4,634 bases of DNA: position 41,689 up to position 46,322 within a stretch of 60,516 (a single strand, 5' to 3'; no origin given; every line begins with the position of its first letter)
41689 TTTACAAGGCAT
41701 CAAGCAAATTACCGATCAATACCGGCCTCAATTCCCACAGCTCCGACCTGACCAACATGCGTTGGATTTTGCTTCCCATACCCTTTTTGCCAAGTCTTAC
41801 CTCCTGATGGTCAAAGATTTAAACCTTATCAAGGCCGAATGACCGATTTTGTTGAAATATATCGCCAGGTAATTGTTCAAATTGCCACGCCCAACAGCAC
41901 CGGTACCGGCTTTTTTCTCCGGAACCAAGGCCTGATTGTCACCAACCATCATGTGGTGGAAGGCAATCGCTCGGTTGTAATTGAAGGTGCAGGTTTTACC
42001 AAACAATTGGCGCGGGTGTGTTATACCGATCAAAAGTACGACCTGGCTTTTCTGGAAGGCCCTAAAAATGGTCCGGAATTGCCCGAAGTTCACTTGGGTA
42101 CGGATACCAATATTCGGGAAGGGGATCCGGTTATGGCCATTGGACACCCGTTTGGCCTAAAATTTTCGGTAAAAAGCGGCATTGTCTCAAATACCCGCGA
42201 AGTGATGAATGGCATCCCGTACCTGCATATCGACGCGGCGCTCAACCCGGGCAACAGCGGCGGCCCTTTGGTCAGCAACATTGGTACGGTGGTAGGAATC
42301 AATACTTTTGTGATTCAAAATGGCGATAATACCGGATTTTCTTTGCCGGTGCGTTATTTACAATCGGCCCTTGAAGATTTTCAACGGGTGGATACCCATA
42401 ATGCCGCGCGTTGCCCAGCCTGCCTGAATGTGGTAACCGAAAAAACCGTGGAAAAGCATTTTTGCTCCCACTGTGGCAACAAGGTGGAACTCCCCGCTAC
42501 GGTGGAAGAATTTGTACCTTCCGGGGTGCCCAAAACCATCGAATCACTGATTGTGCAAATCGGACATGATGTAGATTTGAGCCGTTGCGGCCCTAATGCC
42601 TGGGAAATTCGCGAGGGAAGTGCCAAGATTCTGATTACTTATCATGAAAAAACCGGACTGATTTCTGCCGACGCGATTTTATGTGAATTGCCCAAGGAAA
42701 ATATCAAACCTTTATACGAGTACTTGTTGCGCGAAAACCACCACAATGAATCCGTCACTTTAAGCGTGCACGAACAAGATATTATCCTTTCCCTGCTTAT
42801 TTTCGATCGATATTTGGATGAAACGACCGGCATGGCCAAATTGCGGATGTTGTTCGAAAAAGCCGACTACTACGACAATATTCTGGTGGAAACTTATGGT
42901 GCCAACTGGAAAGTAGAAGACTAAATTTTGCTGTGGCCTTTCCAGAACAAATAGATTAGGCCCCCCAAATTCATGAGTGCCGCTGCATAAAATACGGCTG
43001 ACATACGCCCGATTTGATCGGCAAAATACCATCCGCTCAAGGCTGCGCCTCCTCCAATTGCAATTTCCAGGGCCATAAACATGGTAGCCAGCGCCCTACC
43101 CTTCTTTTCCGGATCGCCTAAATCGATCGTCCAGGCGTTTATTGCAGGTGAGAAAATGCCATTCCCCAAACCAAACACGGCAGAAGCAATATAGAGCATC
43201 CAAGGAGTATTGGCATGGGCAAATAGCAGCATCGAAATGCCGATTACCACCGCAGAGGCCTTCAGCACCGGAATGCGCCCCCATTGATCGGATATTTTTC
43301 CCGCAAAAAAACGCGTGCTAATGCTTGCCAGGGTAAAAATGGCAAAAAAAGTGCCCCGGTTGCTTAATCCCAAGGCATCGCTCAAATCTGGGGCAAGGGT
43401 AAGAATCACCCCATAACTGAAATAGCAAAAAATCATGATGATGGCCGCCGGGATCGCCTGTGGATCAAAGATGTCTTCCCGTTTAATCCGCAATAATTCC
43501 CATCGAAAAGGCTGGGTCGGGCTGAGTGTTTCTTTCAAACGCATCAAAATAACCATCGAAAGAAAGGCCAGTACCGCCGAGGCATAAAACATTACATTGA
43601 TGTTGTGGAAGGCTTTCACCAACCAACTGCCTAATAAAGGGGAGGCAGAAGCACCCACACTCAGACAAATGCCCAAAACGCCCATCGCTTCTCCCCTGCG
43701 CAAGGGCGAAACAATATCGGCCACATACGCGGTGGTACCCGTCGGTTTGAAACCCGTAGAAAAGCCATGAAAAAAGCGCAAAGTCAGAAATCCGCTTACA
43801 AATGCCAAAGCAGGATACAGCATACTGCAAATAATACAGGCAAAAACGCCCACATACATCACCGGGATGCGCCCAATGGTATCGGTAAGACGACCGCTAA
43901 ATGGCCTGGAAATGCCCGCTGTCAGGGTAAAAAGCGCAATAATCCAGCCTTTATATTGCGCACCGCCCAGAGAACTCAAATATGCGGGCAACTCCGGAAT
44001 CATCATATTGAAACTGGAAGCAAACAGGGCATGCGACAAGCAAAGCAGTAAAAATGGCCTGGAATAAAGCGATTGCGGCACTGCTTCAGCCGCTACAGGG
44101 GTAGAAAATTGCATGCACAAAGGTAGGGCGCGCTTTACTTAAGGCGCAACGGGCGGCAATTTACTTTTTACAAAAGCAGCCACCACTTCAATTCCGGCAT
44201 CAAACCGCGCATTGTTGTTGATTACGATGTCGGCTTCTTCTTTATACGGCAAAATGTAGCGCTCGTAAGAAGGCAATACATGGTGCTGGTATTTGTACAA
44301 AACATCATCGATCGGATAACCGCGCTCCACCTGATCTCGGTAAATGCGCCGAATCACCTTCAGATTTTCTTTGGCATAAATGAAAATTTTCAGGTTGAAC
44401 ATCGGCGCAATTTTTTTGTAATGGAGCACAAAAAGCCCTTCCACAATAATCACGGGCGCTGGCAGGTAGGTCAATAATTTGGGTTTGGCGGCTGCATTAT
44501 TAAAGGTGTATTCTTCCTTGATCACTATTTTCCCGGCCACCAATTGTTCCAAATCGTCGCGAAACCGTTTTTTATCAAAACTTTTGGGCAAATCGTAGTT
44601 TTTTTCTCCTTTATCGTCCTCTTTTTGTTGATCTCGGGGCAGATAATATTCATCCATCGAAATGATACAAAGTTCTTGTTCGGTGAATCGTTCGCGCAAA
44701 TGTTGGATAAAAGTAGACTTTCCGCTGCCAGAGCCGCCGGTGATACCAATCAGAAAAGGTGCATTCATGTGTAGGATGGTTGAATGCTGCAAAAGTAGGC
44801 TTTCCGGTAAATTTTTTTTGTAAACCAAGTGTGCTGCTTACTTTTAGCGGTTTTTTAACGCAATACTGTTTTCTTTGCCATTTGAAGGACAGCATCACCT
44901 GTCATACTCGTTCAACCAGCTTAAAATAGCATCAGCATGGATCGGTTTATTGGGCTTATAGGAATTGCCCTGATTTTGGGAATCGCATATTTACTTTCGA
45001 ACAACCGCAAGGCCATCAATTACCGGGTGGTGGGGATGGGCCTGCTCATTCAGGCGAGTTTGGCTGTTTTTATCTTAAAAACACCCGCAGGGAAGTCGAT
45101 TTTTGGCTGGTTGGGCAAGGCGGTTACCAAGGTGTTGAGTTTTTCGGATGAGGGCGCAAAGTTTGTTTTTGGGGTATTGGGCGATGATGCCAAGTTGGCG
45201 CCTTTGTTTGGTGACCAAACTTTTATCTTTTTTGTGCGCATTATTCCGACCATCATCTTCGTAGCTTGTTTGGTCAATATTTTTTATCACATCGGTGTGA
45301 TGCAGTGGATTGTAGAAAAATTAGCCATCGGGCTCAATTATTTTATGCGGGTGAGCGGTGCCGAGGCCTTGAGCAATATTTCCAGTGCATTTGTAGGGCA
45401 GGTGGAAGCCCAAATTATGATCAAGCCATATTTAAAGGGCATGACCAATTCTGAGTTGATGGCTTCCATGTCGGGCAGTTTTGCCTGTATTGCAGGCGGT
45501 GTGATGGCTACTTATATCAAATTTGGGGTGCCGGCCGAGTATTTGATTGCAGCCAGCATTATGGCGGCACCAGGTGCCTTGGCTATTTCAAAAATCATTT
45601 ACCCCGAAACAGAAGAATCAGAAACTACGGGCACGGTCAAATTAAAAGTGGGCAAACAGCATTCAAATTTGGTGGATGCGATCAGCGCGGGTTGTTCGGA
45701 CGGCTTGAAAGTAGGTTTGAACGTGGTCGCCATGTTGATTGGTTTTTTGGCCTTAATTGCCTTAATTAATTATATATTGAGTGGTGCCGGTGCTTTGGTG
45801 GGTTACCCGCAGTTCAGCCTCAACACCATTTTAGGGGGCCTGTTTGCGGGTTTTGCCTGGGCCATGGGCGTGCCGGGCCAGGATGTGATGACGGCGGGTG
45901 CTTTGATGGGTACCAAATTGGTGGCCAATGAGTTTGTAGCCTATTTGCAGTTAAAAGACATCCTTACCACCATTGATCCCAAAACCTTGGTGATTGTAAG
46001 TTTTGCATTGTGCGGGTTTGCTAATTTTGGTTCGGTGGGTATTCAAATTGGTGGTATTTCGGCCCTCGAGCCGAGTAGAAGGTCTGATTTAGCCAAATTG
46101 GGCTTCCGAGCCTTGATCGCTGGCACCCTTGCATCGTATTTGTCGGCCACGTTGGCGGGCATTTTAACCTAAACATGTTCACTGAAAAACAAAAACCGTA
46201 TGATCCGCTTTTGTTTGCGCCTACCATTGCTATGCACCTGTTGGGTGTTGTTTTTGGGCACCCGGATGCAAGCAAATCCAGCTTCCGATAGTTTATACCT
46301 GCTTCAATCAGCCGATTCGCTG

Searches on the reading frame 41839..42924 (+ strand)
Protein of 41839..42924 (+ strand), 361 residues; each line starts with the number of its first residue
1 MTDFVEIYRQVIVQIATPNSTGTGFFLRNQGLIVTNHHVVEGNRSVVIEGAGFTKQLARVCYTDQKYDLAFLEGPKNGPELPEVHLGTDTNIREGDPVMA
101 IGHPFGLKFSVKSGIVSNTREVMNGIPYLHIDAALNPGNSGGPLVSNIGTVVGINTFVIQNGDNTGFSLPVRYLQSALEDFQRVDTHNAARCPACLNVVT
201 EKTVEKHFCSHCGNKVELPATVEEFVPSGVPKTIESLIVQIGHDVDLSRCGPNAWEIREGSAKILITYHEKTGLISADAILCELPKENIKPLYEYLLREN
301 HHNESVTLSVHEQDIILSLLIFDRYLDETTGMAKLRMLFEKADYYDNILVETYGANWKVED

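Call 3: search_protein_families(library=pfam, proteins=[window:41839-42924:+], max_evalue=0.01)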
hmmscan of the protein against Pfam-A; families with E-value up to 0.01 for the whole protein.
window:41839-42924:+ (361 aa): 3 families
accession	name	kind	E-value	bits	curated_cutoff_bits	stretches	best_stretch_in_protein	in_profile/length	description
PF13365.12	Trypsin_2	-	9.4e-29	101.4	27.6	1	22-154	1-144/144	Trypsin-like peptidase domain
PF00089.32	Trypsin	-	2e-12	47.9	20.6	1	10-174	15-216/220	Trypsin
PF08772.16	Zn_ribbon_NOB1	-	5.1e-05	23.7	24.9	1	190-215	9-32/72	Nin one binding (NOB1) Zn-ribbon like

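Call 4: search_protein_families(library=ncbifam, proteins=[window:41839-42924:+], max_evalue=0.01)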
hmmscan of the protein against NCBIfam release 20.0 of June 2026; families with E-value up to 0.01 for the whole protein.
window:41839-42924:+ (361 aa): 14 families
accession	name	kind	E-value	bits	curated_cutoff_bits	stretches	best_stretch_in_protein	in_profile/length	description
TIGR02037.1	degP_htrA_DO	subfamily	3.8e-42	144.7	416.2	1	19-186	59-232/434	Do family serine endopeptidase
NF041521.1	HhoA_HhoB_HtrA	equivalog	1.3e-34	120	450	1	17-179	54-221/335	HhoA/HhoB/HtrA family serine endopeptidase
NF040960.1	MamE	equivalog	1.4e-30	106.5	800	1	18-164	120-274/659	magnetosome formation protease MamE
NF047968.1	SerProtHtrA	equivalog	1.2e-29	103.9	470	1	9-181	76-256/357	serine protease HtrA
TIGR02038.1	protease_degS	equivalog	6e-23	81.5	422.95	1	19-165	77-225/351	outer membrane-stress sensor serine endopeptidase DegS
NF033740.0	MarP_fam_protase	equivalog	3.8e-22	78.9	250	1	19-186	210-382/390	MarP family serine protease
NF008147.1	PRK10898.1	equivalog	1.4e-21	77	408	1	19-164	77-224/352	outer membrane-stress sensor serine endopeptidase DegS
NF008189.1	PRK10942.1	equivalog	4.3e-20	71.6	720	1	29-171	123-271/477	serine endoprotease DegP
NF007526.1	PRK10139.1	equivalog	4.6e-17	61.8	756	1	29-170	101-248/456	serine endoprotease DegQ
NF050055.1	SerProtHtrAMycob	equivalog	7.9e-15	54.7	800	1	16-179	223-404/502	serine protease HtrA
NF040961.1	MamO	equivalog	6e-13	48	800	1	18-190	96-276/648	magnetosome protein MamO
NF053637.1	SerProtHtrAspr2045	equivalog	9.4e-13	47.8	650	1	30-165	116-261/394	serine protease HtrA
NF050173.1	tryp_MXAN_2756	equivalog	0.0012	18.6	200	1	5-174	34-189/199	MXAN_2756 family trypsin-like serine endoprotease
TIGR00599.1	rad18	equivalog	0.0021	17.3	175.05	1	186-225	178-215/397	DNA repair protein rad18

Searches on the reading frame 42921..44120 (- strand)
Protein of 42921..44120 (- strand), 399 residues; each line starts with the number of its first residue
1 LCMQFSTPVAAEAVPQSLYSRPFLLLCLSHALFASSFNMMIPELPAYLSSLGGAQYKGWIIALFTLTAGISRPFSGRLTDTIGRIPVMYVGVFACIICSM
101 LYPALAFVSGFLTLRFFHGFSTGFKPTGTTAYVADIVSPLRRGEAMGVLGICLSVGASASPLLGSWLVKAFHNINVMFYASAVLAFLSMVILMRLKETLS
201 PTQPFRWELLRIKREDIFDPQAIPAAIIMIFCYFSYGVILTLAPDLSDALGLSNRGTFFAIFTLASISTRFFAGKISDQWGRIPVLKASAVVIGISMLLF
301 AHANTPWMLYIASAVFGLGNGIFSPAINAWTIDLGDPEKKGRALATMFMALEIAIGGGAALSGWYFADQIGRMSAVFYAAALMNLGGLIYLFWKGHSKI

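Call 56: search_protein_families(library=pfam, proteins=[window:42921-44120:-], max_evalue=0.001)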
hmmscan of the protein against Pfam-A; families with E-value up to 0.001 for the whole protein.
window:42921-44120:- (399 aa): 3 families
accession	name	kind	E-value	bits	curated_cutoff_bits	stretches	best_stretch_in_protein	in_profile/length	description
PF07690.21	MFS_1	-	4.3e-50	171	33.4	2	26-253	1-235/347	Major Facilitator Superfamily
PF00083.30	Sugar_tr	-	5.6e-12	45.7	22.3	2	256-348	49-144/452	Sugar (and other) transporter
PF03209.21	PUCC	-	0.00046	19.8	21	0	254-363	253-357/401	PUCC protein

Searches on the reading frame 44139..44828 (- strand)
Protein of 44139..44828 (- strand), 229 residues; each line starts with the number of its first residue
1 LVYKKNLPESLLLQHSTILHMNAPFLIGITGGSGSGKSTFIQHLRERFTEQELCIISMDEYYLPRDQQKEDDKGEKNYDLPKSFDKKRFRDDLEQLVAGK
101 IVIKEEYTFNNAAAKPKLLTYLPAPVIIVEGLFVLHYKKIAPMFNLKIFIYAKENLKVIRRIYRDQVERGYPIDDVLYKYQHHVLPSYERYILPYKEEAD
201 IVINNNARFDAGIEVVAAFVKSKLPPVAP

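Call 56: search_protein_families(library=pfam, proteins=[window:44139-44828:-], max_evalue=0.001)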
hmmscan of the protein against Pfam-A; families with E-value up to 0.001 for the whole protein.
window:44139-44828:- (229 aa): 4 families
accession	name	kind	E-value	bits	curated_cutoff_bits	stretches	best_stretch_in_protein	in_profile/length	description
PF00485.24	PRK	-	5.2e-35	121.5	22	1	26-205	1-189/196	Phosphoribulokinase / Uridine kinase family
PF07693.20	KAP_NTPase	-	0.00014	21.6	20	1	19-59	13-57/293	KAP family P-loop domain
PF01121.26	CoaE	-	0.00061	19.9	27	0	26-59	2-31/180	Dephospho-CoA kinase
PF13238.12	AAA_18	-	0.00089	20.2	29.4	0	27-74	1-44/128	AAA domain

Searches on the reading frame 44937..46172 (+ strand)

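Call 56: search_protein_families(library=pfam, proteins=[window:44937-46172:+], max_evalue=0.001)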
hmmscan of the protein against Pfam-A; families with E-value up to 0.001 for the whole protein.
window:44937-46172:+ (411 aa): 3 families
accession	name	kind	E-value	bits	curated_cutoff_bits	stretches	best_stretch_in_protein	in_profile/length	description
PF07662.18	Nucleos_tra2_C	-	5.9e-78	261.8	32.3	1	202-408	1-213/213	Na+ dependent nucleoside transporter C-terminus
PF01773.25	Nucleos_tra2_N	-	1.7e-27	96.2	27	1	8-80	1-73/74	Na+ dependent nucleoside transporter N-terminus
PF07670.19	Gate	-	1.5e-11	45.1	29.6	1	99-197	1-101/104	Nucleoside recognition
